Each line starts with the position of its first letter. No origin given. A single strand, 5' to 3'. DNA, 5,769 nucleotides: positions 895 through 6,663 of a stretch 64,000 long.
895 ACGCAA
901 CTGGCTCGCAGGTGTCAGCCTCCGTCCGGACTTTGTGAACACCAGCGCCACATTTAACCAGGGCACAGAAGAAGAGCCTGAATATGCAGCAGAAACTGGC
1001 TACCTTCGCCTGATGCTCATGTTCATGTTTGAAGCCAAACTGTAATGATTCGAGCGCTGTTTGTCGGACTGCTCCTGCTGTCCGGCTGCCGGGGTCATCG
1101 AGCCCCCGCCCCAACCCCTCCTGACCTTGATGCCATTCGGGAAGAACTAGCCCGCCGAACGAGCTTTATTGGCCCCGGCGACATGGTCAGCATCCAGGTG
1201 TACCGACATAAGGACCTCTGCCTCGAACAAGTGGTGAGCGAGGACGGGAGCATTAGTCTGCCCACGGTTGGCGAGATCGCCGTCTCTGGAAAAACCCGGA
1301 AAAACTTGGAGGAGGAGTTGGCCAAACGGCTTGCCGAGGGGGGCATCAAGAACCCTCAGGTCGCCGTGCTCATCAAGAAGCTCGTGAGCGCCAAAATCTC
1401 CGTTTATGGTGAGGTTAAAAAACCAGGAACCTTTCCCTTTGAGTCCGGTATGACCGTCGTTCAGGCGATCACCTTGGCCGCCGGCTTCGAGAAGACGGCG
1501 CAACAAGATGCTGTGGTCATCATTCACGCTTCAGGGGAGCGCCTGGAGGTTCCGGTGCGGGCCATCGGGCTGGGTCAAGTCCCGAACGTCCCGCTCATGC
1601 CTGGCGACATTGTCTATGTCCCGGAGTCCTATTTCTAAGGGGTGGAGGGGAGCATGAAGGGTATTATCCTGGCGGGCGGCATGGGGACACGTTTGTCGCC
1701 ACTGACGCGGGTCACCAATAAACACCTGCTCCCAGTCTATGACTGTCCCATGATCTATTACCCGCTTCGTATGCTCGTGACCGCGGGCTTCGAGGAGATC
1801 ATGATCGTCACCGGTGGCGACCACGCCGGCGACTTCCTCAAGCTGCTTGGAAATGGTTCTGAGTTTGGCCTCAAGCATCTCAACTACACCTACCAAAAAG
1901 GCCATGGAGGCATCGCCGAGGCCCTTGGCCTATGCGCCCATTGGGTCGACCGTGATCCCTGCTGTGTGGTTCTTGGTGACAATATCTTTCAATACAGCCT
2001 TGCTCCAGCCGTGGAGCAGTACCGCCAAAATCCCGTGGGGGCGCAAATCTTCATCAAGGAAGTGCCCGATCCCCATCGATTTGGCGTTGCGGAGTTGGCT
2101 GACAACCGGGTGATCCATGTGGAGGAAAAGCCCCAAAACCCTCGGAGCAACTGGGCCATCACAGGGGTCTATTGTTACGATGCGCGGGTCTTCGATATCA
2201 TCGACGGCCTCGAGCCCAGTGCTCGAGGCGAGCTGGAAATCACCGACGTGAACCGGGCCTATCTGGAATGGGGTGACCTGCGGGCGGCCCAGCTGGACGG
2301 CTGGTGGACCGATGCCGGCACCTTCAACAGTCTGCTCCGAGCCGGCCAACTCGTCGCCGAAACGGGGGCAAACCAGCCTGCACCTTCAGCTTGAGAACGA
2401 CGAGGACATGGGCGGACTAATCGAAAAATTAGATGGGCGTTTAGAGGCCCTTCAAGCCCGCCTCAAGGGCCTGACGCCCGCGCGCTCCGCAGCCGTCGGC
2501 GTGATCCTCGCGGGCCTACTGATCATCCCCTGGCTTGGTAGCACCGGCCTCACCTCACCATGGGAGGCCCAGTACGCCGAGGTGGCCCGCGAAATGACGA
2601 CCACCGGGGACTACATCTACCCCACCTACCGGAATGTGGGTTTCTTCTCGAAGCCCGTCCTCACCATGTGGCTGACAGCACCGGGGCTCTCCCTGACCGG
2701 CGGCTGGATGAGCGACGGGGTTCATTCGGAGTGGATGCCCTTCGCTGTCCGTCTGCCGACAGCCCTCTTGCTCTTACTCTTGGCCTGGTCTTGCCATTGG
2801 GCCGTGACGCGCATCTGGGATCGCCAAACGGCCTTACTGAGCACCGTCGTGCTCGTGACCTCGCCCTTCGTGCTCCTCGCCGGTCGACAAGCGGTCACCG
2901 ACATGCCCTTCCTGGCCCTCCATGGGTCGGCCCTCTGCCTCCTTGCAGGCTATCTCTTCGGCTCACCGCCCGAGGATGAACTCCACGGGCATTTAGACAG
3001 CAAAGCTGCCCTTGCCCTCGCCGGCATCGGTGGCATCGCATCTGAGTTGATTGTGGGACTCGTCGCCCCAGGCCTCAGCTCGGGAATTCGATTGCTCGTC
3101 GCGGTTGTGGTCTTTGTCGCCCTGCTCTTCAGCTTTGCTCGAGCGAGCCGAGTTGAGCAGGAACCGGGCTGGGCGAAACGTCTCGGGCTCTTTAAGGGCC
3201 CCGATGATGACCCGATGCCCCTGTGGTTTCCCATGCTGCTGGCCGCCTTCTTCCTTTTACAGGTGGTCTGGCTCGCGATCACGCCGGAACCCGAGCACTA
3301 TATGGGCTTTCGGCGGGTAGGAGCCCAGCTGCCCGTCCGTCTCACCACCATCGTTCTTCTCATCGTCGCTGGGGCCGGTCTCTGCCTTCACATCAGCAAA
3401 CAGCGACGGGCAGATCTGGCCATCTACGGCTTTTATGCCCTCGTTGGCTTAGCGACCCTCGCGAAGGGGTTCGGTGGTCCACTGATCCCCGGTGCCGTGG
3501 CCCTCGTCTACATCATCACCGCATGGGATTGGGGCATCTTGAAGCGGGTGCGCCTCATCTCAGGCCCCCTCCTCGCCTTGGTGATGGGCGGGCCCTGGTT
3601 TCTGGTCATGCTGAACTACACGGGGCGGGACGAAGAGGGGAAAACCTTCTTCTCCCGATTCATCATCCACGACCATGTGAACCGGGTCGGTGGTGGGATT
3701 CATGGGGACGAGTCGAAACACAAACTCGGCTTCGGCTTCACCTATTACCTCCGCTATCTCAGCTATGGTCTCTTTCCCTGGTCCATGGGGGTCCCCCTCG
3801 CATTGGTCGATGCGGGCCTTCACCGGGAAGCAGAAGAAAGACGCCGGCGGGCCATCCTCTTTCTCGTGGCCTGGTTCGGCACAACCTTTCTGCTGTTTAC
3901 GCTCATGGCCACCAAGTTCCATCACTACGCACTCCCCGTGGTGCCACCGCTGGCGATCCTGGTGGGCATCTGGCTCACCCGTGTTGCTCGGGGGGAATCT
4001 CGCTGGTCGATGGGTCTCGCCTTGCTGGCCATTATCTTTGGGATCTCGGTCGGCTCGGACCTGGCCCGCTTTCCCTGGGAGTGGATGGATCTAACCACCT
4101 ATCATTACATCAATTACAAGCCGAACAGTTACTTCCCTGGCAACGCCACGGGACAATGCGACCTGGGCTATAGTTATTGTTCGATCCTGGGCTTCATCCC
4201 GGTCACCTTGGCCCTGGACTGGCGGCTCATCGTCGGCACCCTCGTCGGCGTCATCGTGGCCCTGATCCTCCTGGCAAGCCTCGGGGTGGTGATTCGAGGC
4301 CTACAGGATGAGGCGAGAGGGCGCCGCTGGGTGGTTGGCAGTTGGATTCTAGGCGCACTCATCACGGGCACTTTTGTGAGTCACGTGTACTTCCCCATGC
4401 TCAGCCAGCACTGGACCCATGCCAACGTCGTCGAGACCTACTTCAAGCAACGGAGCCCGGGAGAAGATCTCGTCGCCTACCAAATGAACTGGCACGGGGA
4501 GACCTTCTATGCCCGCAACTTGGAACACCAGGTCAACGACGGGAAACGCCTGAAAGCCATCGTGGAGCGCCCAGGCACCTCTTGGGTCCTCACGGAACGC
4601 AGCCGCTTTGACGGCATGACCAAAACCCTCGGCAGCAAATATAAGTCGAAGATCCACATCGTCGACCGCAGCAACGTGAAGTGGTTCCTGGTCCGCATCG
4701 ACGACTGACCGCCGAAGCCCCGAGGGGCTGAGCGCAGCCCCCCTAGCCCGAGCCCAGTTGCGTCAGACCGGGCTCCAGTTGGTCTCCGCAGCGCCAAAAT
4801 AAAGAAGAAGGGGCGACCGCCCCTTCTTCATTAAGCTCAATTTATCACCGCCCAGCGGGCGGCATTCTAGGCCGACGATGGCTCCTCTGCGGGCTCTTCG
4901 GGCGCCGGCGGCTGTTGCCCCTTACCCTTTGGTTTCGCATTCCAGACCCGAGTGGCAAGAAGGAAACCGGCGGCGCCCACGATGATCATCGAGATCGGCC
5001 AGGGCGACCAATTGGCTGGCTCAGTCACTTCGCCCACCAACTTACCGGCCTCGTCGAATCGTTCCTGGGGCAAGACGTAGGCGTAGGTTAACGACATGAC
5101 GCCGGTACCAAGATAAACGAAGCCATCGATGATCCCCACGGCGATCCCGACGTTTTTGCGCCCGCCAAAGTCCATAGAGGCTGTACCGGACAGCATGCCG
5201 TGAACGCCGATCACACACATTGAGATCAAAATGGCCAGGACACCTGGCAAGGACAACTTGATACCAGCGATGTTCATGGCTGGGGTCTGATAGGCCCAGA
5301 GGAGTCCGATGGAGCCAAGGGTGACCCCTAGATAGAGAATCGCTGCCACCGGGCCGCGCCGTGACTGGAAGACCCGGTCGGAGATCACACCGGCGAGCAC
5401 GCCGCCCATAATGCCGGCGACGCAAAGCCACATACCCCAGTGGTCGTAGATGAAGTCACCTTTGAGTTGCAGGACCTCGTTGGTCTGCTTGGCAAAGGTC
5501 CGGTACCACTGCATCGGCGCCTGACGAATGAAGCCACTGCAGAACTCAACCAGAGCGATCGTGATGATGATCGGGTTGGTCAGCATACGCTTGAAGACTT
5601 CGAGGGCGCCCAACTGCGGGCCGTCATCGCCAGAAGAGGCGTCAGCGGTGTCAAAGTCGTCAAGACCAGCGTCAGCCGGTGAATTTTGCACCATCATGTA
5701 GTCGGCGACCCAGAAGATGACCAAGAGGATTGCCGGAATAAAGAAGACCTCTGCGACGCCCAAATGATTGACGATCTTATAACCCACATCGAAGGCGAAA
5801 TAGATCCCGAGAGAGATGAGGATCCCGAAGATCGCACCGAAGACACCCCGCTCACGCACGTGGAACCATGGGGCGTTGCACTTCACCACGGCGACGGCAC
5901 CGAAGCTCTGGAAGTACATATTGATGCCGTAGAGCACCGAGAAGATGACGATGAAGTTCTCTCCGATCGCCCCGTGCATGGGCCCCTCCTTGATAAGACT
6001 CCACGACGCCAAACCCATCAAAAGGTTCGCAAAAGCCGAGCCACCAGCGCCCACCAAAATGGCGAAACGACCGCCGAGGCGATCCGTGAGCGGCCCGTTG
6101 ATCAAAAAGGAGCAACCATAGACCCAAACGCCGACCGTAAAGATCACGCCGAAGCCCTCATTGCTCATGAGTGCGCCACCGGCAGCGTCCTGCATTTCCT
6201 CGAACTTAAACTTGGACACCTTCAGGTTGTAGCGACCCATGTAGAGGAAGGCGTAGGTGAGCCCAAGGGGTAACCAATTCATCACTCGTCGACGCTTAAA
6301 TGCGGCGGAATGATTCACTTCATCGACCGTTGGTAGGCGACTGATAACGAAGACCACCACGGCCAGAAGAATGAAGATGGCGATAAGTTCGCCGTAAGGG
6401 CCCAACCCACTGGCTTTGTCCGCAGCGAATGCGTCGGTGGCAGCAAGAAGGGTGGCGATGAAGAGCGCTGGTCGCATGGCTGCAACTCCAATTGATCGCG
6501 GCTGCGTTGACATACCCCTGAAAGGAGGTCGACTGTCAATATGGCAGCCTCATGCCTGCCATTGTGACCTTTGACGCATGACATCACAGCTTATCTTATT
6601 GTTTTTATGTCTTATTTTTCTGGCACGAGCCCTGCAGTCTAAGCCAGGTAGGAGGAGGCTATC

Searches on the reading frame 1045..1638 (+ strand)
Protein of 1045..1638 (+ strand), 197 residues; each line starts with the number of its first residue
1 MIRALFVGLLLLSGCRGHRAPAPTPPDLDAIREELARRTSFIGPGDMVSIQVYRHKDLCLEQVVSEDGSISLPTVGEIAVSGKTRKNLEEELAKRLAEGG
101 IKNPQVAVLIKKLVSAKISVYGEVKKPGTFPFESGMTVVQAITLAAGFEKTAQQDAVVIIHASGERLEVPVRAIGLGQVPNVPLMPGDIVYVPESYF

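Call 18: search_protein_families(library=pfam, proteins=[window:1045-1638:+], max_evalue=0.00001)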
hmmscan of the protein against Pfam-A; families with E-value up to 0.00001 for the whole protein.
window:1045-1638:+ (197 aa): 3 families
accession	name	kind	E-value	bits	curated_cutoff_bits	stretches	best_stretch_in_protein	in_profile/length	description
PF02563.21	Poly_export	-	1e-20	74.1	28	1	41-110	8-76/77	Polysaccharide biosynthesis/export protein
PF22461.2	SLBB_2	-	2.3e-13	50.5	27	1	117-192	2-79/79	SLBB domain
PF10531.15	SLBB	-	4.7e-12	46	27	1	118-164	2-49/55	SLBB domain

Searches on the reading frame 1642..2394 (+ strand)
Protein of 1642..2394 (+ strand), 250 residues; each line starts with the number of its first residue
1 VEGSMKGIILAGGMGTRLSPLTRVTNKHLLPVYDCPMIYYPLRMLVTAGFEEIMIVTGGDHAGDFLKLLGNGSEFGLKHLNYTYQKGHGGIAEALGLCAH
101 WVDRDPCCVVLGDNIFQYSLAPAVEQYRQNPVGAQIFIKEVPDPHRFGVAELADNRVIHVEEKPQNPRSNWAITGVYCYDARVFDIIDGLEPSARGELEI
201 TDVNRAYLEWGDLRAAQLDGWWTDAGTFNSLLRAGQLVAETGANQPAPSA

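Call 18: search_protein_families(library=pfam, proteins=[window:1642-2394:+], max_evalue=0.00001)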
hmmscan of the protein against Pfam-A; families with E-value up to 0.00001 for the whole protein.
window:1642-2394:+ (250 aa): 2 families
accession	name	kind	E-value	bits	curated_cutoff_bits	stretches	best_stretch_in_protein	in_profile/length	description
PF00483.29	NTP_transferase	-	2.4e-54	184.9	21.2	1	6-239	1-243/245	Nucleotidyl transferase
PF12804.13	NTP_transf_3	-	3.8e-10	40.6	27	1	7-117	1-101/160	MobA-like NTP transferase domain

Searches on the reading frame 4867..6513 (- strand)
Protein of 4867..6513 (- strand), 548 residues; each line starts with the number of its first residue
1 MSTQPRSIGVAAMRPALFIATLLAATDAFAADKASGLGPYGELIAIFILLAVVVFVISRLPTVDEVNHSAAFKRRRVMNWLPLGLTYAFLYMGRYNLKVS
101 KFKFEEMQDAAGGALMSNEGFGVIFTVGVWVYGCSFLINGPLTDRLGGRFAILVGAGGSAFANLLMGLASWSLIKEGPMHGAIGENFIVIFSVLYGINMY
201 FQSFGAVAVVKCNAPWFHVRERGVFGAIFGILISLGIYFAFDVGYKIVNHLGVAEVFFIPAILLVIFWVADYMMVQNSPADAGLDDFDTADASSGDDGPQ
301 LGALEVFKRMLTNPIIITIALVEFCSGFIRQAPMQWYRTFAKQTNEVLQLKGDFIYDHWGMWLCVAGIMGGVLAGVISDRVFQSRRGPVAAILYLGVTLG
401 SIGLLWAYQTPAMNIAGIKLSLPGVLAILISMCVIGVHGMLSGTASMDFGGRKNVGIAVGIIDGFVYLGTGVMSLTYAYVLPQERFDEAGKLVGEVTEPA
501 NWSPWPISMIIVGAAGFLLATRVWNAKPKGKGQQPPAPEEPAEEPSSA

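Call 18: search_protein_families(library=pfam, proteins=[window:4867-6513:-], max_evalue=0.00001)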
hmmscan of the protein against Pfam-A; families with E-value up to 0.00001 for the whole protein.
window:4867-6513:- (548 aa): 1 family
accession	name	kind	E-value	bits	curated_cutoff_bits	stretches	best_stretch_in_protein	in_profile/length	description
PF07690.21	MFS_1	-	1.2e-17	64.3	33.4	1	112-472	28-345/347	Major Facilitator Superfamily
